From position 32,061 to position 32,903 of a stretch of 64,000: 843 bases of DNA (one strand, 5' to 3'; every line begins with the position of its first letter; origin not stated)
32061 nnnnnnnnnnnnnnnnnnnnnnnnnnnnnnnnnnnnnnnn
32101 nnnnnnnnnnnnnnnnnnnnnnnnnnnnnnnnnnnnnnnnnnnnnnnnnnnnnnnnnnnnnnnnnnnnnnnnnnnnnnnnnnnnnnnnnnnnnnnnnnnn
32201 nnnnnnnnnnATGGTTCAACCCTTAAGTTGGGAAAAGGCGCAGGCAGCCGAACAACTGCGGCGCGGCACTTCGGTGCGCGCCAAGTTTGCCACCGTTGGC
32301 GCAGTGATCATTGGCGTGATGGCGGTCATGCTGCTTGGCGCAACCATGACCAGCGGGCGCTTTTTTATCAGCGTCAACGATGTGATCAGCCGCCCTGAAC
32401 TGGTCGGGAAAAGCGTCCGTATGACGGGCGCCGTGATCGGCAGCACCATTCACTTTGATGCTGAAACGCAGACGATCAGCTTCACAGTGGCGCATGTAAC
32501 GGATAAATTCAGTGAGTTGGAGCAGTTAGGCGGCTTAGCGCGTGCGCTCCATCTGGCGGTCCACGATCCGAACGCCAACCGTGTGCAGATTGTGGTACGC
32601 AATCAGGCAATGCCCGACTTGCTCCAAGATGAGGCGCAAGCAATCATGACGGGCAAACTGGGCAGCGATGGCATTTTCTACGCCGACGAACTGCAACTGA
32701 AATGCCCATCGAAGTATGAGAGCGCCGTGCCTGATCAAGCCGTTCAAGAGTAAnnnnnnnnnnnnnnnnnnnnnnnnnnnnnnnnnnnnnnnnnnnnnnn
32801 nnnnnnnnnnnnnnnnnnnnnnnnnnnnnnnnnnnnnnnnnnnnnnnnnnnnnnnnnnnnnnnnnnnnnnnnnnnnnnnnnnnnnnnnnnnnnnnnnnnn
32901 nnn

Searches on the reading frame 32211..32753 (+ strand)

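Call 19: search_protein_families(library=pfam, proteins=[window:32211-32753:+], max_evalue=0.001)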
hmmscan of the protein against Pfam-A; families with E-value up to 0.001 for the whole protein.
window:32211-32753:+ (180 aa): 1 family
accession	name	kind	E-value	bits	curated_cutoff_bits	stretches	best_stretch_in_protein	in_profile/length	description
PF03100.22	CcmE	-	9.5e-17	61.6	24.6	1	51-171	3-98/99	CcmE domain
